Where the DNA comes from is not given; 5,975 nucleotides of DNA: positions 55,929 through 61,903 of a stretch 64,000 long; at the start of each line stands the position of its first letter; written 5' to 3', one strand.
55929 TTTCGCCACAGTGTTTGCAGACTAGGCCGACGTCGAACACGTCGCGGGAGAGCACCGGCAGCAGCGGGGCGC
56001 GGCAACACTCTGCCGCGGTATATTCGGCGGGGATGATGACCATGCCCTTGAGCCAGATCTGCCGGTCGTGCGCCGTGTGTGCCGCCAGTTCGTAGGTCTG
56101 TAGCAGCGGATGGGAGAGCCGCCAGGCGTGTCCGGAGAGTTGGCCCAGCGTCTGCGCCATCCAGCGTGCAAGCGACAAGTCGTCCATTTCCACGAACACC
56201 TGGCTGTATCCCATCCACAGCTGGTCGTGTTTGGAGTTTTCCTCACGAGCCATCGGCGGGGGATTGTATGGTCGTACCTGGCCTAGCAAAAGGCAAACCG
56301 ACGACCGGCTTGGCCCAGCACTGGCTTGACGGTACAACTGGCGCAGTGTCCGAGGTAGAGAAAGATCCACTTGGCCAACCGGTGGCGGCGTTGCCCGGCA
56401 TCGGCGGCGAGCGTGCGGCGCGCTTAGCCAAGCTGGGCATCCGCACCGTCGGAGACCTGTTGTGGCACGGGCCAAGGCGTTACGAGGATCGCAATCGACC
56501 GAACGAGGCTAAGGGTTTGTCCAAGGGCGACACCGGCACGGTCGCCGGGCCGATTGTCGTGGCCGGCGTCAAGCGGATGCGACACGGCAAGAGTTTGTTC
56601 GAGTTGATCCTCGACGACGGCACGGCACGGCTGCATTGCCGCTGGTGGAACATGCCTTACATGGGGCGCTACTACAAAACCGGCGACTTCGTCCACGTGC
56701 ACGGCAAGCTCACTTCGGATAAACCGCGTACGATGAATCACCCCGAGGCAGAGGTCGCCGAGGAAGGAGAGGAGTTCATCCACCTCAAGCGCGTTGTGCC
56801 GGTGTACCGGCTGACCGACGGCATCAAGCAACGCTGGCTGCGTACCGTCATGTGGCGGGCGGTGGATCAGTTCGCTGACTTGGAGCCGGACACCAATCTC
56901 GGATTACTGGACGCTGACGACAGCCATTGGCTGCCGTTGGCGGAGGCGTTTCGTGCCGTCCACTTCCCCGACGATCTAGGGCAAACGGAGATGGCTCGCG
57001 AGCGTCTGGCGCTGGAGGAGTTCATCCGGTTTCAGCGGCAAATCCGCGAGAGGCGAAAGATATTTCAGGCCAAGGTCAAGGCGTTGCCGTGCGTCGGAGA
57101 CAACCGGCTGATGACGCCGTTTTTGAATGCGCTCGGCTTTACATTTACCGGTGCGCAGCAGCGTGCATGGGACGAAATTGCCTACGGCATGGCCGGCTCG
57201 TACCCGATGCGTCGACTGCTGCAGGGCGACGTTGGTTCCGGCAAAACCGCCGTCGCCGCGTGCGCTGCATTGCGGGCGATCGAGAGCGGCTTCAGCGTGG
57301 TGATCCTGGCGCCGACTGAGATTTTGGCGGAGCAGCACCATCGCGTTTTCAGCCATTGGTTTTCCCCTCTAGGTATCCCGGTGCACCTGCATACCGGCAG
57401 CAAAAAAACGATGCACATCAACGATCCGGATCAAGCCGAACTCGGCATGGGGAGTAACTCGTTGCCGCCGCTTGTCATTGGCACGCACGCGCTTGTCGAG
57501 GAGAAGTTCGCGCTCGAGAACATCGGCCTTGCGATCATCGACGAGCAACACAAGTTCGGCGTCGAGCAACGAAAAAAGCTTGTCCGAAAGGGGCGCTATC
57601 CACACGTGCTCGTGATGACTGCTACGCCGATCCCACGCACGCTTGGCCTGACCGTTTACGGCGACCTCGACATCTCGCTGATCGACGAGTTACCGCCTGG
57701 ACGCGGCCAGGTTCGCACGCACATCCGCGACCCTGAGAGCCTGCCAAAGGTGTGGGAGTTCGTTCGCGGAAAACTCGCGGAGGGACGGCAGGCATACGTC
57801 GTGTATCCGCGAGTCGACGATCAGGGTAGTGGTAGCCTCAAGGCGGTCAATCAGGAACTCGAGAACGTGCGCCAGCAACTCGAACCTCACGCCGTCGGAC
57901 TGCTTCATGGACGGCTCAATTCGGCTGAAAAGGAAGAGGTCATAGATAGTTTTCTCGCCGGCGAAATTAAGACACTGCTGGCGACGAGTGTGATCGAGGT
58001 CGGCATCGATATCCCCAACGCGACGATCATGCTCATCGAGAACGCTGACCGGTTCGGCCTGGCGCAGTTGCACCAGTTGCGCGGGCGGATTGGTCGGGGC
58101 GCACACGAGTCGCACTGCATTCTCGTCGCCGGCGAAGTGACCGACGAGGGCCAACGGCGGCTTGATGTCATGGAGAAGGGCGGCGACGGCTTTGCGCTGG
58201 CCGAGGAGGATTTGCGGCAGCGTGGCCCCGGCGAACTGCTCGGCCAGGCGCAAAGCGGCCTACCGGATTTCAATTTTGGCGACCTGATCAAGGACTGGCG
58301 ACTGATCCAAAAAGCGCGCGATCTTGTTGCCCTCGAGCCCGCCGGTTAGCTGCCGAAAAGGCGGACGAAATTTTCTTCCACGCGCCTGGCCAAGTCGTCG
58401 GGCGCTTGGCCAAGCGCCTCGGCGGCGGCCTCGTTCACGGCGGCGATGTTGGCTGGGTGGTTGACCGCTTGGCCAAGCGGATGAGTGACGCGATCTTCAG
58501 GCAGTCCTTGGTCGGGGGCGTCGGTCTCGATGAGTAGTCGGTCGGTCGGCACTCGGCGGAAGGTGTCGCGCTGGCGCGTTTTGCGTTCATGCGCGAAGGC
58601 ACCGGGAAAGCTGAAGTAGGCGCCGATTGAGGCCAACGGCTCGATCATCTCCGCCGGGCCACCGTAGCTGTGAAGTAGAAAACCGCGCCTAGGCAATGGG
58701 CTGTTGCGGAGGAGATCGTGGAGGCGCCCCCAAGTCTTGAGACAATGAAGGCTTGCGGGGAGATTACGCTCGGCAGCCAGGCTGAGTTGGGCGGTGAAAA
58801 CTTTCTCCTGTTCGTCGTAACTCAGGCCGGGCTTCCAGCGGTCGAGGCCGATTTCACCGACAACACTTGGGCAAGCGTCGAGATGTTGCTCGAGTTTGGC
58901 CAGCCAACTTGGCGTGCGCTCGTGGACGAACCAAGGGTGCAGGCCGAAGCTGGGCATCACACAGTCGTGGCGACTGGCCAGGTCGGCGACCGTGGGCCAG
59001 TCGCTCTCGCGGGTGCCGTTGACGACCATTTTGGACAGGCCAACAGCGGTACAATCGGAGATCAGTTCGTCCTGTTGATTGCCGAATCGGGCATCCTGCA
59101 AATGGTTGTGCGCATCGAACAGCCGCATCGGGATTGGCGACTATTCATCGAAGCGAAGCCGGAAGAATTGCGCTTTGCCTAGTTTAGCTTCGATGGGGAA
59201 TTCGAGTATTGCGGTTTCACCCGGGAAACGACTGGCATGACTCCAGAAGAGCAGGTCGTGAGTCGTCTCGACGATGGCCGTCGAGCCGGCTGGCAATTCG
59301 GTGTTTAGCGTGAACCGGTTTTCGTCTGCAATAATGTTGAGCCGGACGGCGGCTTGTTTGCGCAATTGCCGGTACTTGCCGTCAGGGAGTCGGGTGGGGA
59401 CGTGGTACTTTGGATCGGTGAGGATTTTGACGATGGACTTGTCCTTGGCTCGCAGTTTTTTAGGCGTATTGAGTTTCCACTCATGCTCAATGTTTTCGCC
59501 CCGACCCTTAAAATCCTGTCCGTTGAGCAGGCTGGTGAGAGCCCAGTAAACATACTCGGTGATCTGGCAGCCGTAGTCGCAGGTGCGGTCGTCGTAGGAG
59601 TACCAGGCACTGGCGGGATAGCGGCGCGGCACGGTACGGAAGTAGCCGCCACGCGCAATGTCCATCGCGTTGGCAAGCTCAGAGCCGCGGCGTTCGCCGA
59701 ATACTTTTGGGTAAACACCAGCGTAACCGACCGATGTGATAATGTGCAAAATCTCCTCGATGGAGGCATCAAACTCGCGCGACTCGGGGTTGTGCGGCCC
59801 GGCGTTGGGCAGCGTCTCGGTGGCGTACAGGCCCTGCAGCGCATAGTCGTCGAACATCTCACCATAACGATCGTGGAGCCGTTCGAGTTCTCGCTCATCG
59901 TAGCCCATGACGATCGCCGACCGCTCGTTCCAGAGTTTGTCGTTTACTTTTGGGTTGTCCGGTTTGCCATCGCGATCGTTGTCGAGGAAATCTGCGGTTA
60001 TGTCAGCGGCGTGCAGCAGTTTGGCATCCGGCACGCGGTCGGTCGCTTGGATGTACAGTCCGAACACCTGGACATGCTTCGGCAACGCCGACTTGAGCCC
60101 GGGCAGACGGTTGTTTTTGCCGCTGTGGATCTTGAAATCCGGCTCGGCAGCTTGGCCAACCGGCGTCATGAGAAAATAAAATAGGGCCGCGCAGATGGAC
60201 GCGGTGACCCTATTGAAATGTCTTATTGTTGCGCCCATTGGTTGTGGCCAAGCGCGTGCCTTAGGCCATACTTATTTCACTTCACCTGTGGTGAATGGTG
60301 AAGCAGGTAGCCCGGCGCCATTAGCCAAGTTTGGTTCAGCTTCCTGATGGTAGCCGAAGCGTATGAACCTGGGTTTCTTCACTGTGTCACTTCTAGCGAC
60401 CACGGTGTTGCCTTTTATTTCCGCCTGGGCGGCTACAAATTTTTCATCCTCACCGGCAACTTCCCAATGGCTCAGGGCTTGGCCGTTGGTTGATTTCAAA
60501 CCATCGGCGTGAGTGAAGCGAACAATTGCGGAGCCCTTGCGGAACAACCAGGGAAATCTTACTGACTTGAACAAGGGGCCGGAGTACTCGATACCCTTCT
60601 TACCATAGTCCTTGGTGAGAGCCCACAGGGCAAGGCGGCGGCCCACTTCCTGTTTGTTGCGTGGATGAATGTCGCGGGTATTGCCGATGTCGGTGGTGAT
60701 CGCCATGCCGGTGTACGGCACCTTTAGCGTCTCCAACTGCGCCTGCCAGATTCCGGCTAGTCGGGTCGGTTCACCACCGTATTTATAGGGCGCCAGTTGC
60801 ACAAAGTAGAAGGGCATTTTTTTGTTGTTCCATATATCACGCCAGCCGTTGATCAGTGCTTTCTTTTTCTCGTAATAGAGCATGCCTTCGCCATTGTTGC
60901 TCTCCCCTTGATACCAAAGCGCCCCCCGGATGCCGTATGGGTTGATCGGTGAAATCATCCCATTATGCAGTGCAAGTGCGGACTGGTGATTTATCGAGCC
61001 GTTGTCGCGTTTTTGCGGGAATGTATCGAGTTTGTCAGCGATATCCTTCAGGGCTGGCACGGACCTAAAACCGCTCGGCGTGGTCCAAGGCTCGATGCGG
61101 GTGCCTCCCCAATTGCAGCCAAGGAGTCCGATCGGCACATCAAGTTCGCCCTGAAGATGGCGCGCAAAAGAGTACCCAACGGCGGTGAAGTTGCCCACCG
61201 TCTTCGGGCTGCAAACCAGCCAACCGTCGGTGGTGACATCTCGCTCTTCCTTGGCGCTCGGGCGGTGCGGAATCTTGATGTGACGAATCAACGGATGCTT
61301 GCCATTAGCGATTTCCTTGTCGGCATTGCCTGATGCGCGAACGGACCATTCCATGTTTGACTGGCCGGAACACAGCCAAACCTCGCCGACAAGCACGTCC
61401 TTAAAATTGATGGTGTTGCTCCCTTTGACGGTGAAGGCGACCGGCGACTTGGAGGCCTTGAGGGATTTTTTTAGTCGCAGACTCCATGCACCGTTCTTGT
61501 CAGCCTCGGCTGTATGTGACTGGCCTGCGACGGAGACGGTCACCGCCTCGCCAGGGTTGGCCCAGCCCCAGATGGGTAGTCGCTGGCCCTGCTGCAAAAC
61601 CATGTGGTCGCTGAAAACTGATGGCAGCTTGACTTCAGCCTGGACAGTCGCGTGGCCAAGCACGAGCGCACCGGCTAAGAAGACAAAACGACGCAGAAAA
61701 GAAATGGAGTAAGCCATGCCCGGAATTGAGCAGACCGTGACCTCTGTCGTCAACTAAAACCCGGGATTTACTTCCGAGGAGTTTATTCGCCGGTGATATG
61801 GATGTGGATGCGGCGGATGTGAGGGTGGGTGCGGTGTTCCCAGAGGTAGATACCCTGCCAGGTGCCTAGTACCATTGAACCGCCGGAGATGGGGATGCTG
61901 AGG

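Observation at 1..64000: Highly iterated perfect palindrome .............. across genes and spacers (HIP1-, USS- or REP-like genomic word)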

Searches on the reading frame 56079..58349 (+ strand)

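Call 22: search_protein_families(library=pfam, proteins=[window:56079-58349:+], max_evalue=0.001)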
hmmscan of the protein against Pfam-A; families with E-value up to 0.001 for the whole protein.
window:56079-58349:+ (756 aa): 7 families
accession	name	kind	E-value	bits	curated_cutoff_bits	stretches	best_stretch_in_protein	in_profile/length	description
PF00270.35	DEAD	-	3.3e-22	79.4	26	1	359-520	3-162/167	DEAD/DEAH box helicase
PF17191.10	RecG_wedge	-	5.5e-19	68.8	23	1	107-261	7-158/162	RecG wedge domain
PF00271.37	Helicase_C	-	8.1e-17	61.9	23.5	1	567-673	13-108/110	Helicase conserved C-terminal domain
PF04851.21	ResIII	-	4.5e-11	43.4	22.5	1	359-517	7-162/164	Type III restriction enzyme, res subunit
PF01336.31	tRNA_anti-codon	-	2.1e-08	34.4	27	1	163-226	6-74/75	OB-fold nucleic acid binding domain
PF19833.4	RecG_dom3_C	-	2.2e-07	31.3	26.8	1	703-749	3-50/87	ATP-dependent DNA helicase RecG, domain 3, C-terminal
PF13604.12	AAA_30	-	0.00036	20.8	27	0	373-503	15-110/191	AAA domain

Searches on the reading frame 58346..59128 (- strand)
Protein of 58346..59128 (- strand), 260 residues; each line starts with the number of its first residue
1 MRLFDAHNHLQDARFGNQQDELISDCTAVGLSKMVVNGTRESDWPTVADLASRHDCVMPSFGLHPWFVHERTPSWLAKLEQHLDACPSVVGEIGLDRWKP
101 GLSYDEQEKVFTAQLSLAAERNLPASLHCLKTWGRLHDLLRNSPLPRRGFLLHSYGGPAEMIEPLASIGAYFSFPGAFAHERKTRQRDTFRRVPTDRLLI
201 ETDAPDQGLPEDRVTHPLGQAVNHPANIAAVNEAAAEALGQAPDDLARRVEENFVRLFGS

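Call 22: search_protein_families(library=pfam, proteins=[window:58346-59128:-], max_evalue=0.001)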
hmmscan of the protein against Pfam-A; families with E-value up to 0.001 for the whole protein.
window:58346-59128:- (260 aa): 1 family
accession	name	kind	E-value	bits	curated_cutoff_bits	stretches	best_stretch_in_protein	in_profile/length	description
PF01026.27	TatD_DNase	-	2.9e-54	184.6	27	1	4-259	1-253/253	TatD related DNase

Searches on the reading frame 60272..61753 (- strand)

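Call 22: search_protein_families(library=pfam, proteins=[window:60272-61753:-], max_evalue=0.001)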
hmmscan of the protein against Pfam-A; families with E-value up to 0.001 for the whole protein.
window:60272-61753:- (493 aa): 1 family
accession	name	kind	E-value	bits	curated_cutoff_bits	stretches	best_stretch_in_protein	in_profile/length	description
PF03629.24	SASA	-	9.1e-17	61.8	24.8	1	124-375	3-221/226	Carbohydrate esterase, sialic acid-specific acetylesterase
